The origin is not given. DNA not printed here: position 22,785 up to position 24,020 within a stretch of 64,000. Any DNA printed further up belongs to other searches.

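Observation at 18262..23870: Tandem array of PhyH-type dioxygenase paralogs wrapped around the ABC permease gene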

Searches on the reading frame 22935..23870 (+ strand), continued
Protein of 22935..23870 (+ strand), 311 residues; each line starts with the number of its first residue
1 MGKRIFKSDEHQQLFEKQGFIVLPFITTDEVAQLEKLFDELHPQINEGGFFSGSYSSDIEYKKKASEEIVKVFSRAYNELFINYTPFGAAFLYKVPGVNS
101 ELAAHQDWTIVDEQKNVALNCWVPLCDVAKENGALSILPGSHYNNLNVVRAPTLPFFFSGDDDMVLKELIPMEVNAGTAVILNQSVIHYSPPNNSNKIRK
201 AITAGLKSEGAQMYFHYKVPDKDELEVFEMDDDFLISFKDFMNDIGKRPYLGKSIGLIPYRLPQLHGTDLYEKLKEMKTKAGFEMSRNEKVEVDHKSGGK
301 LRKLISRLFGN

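Call 70: search_protein_families(library=pfam, proteins=[P0387, P0339, P0261, P0284, P0328, P0319, P0340, P0357, P0258], max_evalue=0.00001)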
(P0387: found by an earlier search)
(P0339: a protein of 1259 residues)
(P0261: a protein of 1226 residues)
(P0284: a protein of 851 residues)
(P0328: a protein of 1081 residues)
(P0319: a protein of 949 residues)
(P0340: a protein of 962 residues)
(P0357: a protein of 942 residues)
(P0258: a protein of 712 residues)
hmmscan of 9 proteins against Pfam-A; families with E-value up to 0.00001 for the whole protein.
P0387 (1835 aa): 14 families
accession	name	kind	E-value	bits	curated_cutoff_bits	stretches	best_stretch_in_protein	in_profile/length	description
PF05721.19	PhyH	-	1.3e-34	120.7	22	2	1286-1477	2-212/213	Phytanoyl-CoA dioxygenase (PhyH)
PF13414.12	TPR_11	-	4e-27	94.1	26.8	2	1779-1815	6-42/42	TPR repeat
PF01040.23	UbiA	-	3.7e-22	79.3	34.2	1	601-825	13-227/250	UbiA prenyltransferase family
PF00975.26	Thioesterase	-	3.9e-21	76.8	26.4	1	38-247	2-212/226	Thioesterase domain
PF00515.34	TPR_1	-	1.6e-19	69.2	27.8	1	1768-1800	2-34/34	Tetratricopeptide repeat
PF07719.23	TPR_2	-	1e-16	60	27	1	1768-1800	2-34/34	Tetratricopeptide repeat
PF13432.12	TPR_16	-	5.3e-14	52.8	32.7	1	1771-1832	1-62/65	Tetratricopeptide repeat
PF13431.12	TPR_17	-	1.6e-13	50.2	24.4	0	1790-1820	2-32/34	Tetratricopeptide repeat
PF13181.12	TPR_8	-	6e-12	45.2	25.7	1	1768-1800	2-34/34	Tetratricopeptide repeat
PF13428.12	TPR_14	-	1.6e-11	44.1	23.5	0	1768-1809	2-43/44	Tetratricopeptide repeat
PF14559.12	TPR_19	-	7.3e-11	42.7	25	0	1747-1787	5-45/68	Tetratricopeptide repeat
PF13176.12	TPR_7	-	1.3e-06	28.4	27.9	0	1771-1800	3-32/36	Tetratricopeptide repeat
PF13424.12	TPR_12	-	2.2e-06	28.2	30.1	0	1735-1796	5-74/77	Tetratricopeptide repeat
PF23914.1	TPR_CcmH_CycH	-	9.3e-06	26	42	0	1662-1799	7-153/158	Cytochrome c-type biogenesis protein H TPR domain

P0339 (1259 aa): 6 families
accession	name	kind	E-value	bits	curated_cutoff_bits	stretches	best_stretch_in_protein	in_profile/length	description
PF05721.19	PhyH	-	2.4e-41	142.8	22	2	943-1131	4-211/213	Phytanoyl-CoA dioxygenase (PhyH)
PF01040.23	UbiA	-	1.3e-14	54.6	34.2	1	271-506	6-230/250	UbiA prenyltransferase family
PF13649.12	Methyltransf_25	-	3.8e-08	34.4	27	1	53-137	2-91/97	Methyltransferase domain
PF13759.12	2OG-FeII_Oxy_5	-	2e-06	28.6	27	0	1098-1135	63-99/101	Putative 2OG-Fe(II) oxygenase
PF08241.18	Methyltransf_11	-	2.8e-06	28.3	21.2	1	53-146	1-94/95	Methyltransferase domain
PF13847.12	Methyltransf_31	-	5.9e-06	26.5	27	0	49-144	4-106/145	Methyltransferase domain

P0261 (1226 aa): 5 families
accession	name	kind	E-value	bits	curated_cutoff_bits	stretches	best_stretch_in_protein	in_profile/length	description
PF05721.19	PhyH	-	3.8e-62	210.8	22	3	15-202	2-211/213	Phytanoyl-CoA dioxygenase (PhyH)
PF05118.21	Asp_Arg_Hydrox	-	2.5e-48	164.3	22.6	1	1033-1188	1-157/157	Aspartyl/Asparaginyl beta-hydroxylase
PF13640.12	2OG-FeII_Oxy_3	-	2.2e-08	35.4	27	0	727-837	5-95/98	2OG-Fe(II) oxygenase superfamily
PF07883.17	Cupin_2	-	1.7e-07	31.3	27.2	0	1140-1181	26-67/70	Cupin domain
PF13759.12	2OG-FeII_Oxy_5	-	3.4e-07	31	27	0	798-836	61-99/101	Putative 2OG-Fe(II) oxygenase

P0284 (851 aa): 8 families
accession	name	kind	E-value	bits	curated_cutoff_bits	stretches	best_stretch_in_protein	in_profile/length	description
PF05721.19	PhyH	-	4.7e-35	122.2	22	2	293-455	43-212/213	Phytanoyl-CoA dioxygenase (PhyH)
PF08241.18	Methyltransf_11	-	5.4e-15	56.3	21.2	1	57-157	1-95/95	Methyltransferase domain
PF02353.26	CMAS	-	8.5e-15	55.2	27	1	40-170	50-177/273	Mycolic acid cyclopropane synthetase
PF13847.12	Methyltransf_31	-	3e-14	53.4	27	1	51-163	2-115/145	Methyltransferase domain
PF13649.12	Methyltransf_25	-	3.9e-14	53.5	27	1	56-153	1-97/97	Methyltransferase domain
PF13489.12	Methyltransf_23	-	1.8e-13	51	27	1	38-170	10-128/164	Methyltransferase domain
PF08242.18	Methyltransf_12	-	1.3e-09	39.1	30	1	57-154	1-97/98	Methyltransferase domain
PF07021.18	MetW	-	1e-06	29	21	1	51-146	12-99/193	Methionine biosynthesis protein MetW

P0328 (1081 aa): 3 families
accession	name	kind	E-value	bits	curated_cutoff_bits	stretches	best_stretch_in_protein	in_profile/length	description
PF05118.21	Asp_Arg_Hydrox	-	3.9e-51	173.4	22.6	1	887-1040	3-157/157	Aspartyl/Asparaginyl beta-hydroxylase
PF05721.19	PhyH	-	7.5e-40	137.9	22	2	555-710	56-212/213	Phytanoyl-CoA dioxygenase (PhyH)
PF13640.12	2OG-FeII_Oxy_3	-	4.3e-07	31.2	27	0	609-711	9-92/98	2OG-Fe(II) oxygenase superfamily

P0319 (949 aa): 9 families
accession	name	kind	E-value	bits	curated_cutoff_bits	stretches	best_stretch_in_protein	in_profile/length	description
PF05721.19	PhyH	-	8.3e-37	128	22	2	323-507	1-212/213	Phytanoyl-CoA dioxygenase (PhyH)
PF08241.18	Methyltransf_11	-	1e-15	58.5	21.2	1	747-847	1-94/95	Methyltransferase domain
PF13649.12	Methyltransf_25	-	2.8e-15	57.2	27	1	746-844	1-97/97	Methyltransferase domain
PF13847.12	Methyltransf_31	-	4.6e-12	46.3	27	1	741-855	2-117/145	Methyltransferase domain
PF08242.18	Methyltransf_12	-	4.5e-11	43.8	30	1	747-846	1-98/98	Methyltransferase domain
PF13489.12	Methyltransf_23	-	1.2e-09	38.5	27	1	739-896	18-159/164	Methyltransferase domain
PF02353.26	CMAS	-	1.6e-09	37.9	27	1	732-847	52-163/273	Mycolic acid cyclopropane synthetase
PF13578.12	Methyltransf_24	-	5.3e-06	27.7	26.3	0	770-850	25-104/105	Methyltransferase domain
PF13759.12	2OG-FeII_Oxy_5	-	5.7e-06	27.1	27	0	175-214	59-98/101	Putative 2OG-Fe(II) oxygenase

P0340 (962 aa): 1 family
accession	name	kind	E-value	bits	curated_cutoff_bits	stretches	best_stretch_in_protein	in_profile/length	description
PF05721.19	PhyH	-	1.4e-41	143.6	22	2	10-192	4-213/213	Phytanoyl-CoA dioxygenase (PhyH)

P0357 (942 aa): 2 families
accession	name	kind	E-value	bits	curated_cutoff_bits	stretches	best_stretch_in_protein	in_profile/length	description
PF05721.19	PhyH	-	2.8e-35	123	22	2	346-481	67-213/213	Phytanoyl-CoA dioxygenase (PhyH)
PF00005.33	ABC_tran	-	3.6e-18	66.9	25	1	567-698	1-135/137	ABC transporter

P0258 (712 aa): 2 families
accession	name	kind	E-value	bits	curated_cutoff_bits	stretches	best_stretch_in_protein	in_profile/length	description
PF05721.19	PhyH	-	1e-41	144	22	2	65-203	69-212/213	Phytanoyl-CoA dioxygenase (PhyH)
PF13759.12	2OG-FeII_Oxy_5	-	7.4e-06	26.7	27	0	166-206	59-99/101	Putative 2OG-Fe(II) oxygenase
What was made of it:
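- PhyH-AspH fusions exist (call 70).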

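Call 72: search_solved_structures(query=L038:1-1047:-, max_evalue=1)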
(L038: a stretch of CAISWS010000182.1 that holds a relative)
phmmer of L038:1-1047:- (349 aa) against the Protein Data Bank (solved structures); distinct sequences matched with E-value up to 1: 1.
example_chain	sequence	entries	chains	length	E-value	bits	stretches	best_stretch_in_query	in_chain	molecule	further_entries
7ae9_A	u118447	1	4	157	0.31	13.7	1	208-254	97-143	HEPN toxin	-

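Call 73: search_protein_families(library=ncbifam, proteins=[L038:1-1047:-, P0339, P0387, L063:11901-12839:+, L061:4584-5468:-, L070:10961-12034:+, L058:17989-19032:-, L007:16130-17458:+], max_evalue=0.000001)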
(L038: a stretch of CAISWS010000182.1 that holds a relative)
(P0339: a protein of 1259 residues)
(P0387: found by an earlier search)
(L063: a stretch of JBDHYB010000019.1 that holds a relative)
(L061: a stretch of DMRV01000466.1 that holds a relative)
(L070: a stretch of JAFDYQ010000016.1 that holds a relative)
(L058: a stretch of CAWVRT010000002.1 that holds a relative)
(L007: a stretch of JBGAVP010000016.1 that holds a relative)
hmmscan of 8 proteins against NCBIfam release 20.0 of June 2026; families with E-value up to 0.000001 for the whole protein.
L038:1-1047:- (349 aa): 0 families

P0339 (1259 aa): 5 families
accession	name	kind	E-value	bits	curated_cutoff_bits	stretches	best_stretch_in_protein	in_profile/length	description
TIGR04324.1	SpoChoClust_2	subfamily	8.1e-13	48.5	150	0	692-800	104-207/248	sporadic carbohydrate cluster 2OG-Fe(II) oxygenase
NF009516.0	PRK12875.1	equivalog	1.4e-11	44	205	1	241-420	10-184/292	prenyltransferase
NF052437.1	MPhHdxlPhnYGIM8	equivalog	7.4e-10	38.7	500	0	935-1132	8-207/260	methylphosphonate hydroxylase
TIGR01762.1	chlorin-enz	subfamily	5.1e-09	35.9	226.3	0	770-796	210-236/288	chlorinating enzyme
TIGR02408.1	ectoine_ThpD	equivalog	2.4e-07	30.4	336.5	0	752-798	194-240/277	ectoine hydroxylase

P0387 (1835 aa): 12 families
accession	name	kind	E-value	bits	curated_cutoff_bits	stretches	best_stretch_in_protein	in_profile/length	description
NF040959.1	MamA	equivalog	1.4e-15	57.3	200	1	1719-1830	91-202/204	magnetosome protein MamA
NF040607.1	mycolic_Pks13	equivalog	2.6e-15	55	2100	1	33-175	1418-1549/1680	polyketide synthase Pks13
TIGR02917.1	PEP_TPR_lipo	equivalog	6.5e-14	50.8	312.2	1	1717-1832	551-666/899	XrtA/PEP-CTERM system TPR-repeat protein PrsT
TIGR04324.1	SpoChoClust_2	subfamily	5.2e-13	49.1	150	1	1362-1481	97-210/248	sporadic carbohydrate cluster 2OG-Fe(II) oxygenase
NF009516.0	PRK12875.1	equivalog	8.5e-12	44.7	205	1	565-822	13-255/292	prenyltransferase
NF009523.0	PRK12884.1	equivalog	3.6e-11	42.8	269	1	610-817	40-233/279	prenyltransferase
NF005742.0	PRK07566.1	equivalog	3.4e-10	39.5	313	1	606-819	64-270/315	chlorophyll synthase ChlG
TIGR02521.1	type_IV_pilW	equivalog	6.8e-10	38.9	154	1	1768-1832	32-96/234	type IV pilus biogenesis/stability protein PilW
NF033762.1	social_mot_Tgl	equivalog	1.1e-09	38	225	1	1659-1825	29-194/252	social motility TPR repeat lipoprotein Tgl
NF007605.2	PRK10252.1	equivalog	1.7e-08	32.5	2400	1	39-141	1068-1169/1292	enterobactin non-ribosomal peptide synthetase EntF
NF033920.0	C39_PA2778_fam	equivalog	2.3e-08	33.8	150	1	1740-1832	163-255/255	PA2778 family cysteine peptidase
TIGR01476.1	chlor_syn_BchG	subfamily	1.3e-07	31.4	212.3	1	605-812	35-234/283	(bacterio)chlorophyll synthase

L063:11901-12839:+ (313 aa): 10 families
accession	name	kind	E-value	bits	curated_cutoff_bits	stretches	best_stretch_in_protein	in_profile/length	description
NF043040.1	corrin_prot_MT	hypoth_equivalog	3.3e-13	49.6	180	1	43-182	11-150/216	corrinoid protein-associated methyltransferase CpaM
NF040703.1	cyclopro_CfaB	exception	5.1e-13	48.6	650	1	63-177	148-261/393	C17 cyclopropane fatty acid synthase CfaB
NF008686.0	PRK11705.1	equivalog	7.4e-13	48.3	400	1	63-157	156-241/383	cyclopropane fatty acyl phospholipid synthase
NF053839.1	CPFASynBruc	equivalog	2e-11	43.5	600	1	72-142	172-242/410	cyclopropane fatty acid synthase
NF045667.1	MTase_DVU1556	equivalog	8.5e-10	38.4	155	1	62-232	10-166/213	DVU_1556 family methyltransferase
NF041675.1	sarc_dimgly_tmase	equivalog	2.5e-09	37.5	550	1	68-182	60-172/278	sarcosine/dimethylglycine N-methyltransferase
TIGR02021.1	BchM-ChlM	equivalog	5.6e-09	35.7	158.9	1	58-156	40-130/218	magnesium protoporphyrin IX methyltransferase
TIGR01983.1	UbiG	equivalog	2.5e-08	33.5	102.95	1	71-186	49-158/228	bifunctional 2-polyprenyl-6-hydroxyphenol methylase/3-demethylubiquinol 3-O-methyltransferase UbiG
NF047649.1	MTase_UXPK_star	exception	2.6e-07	29.9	460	1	72-196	75-198/283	methyltransferase/UXPK-star double selenoprotein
NF041536.1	ArsM_DUF2284_UU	exception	7.2e-07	27.9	575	1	72-195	74-196/459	arsenite methyltransferase/DUF2284 domain selenoprotein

L061:4584-5468:- (295 aa): 0 families

L070:10961-12034:+ (358 aa): 9 families
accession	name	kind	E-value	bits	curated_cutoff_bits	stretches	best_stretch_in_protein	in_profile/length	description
NF040723.1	UDP-GlcNAcDh_Arch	equivalog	2.2e-45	155.5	450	1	15-337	1-300/302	UDP-N-acetylglucosamine 3-dehydrogenase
TIGR04380.1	myo_inos_iolG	equivalog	6.3e-30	104.2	355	1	14-341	1-326/330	inositol 2-dehydrogenase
NF008607.0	PRK11579.1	subfamily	3.4e-20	72.3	330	1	12-163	2-150/346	oxidoreductase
NF041392.1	XylDh_Gfo6_Halo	equivalog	3.1e-19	69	350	1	4-161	6-166/350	D-xylose 1-dehydrogenase Gfo6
NF052479.1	LevoglcsnDh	equivalog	2.9e-18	65.7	650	1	37-165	34-161/386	levoglucosan dehydrogenase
NF058561.1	BT_2158_fam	equivalog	6.1e-16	58.1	750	1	11-164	32-183/487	glycoside 3-dehydrogenase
NF052679.1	InsChiInosDhIolG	equivalog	1.6e-15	57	540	1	15-230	3-225/343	bifunctional inositol 2-dehydrogenase/D-chiro-inositol 1-dehydrogenase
NF058563.1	BT_2159_fam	equivalog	2.4e-13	49.8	650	1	15-170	1-155/350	disaccharide 3-dehydrogenase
NF007574.0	PRK10206.1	equivalog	1.3e-12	47.5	352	1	56-162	45-150/345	oxidoreductase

L058:17989-19032:- (348 aa): 1 family
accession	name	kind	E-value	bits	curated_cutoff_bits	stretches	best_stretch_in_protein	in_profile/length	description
NF047474.1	GDSL_LA_2486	hypoth_equivalog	4.5e-11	42.5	300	1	25-172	4-151/326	LA_2486 family SGNH/GDSL-type esterase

L007:16130-17458:+ (443 aa): 0 families

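Call 77: find_encoding_contigs(protein=P0069, flank=10000, max_places=1)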
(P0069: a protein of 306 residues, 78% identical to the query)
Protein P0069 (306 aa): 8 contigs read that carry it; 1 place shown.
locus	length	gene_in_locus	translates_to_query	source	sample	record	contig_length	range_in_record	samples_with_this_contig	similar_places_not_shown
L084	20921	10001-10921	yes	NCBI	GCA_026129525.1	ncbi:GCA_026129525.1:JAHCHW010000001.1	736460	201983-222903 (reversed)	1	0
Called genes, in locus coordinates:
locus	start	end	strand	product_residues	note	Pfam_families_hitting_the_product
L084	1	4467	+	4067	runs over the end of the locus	PF23466:WWE_4 (faint), PF06832:BiPBP_C (faint), PF13573:SprB, PF18962:Por_Secre_tail (faint), PF28587:DUF8441 (faint), PF13573:SprB, PF13585:CHU_C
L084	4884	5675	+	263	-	PF00132:Hexapep (faint)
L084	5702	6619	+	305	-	PF00291:PALP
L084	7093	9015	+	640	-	PF05721:PhyH, PF13759:2OG-FeII_Oxy_5 (faint), PF05721:PhyH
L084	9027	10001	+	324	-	PF05721:PhyH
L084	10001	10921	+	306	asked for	PF05721:PhyH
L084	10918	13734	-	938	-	PF13231:PMT_2 (weak), PF00515:TPR_1 (faint), PF07719:TPR_2 (faint), PF13414:TPR_11 (faint), PF13424:TPR_12 (faint), PF14559:TPR_19 (faint), PF21033:RMD1-3 (faint), PF13181:TPR_8 (faint), +1 more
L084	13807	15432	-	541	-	PF02310:B12-binding, PF04055:Radical_SAM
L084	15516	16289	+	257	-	PF13621:Cupin_8, PF08007:JmjC_2 (faint)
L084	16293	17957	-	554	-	-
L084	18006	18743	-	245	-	PF05118:Asp_Arg_Hydrox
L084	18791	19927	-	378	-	PF13472:Lipase_GDSL_2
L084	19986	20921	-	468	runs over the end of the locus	PF04055:Radical_SAM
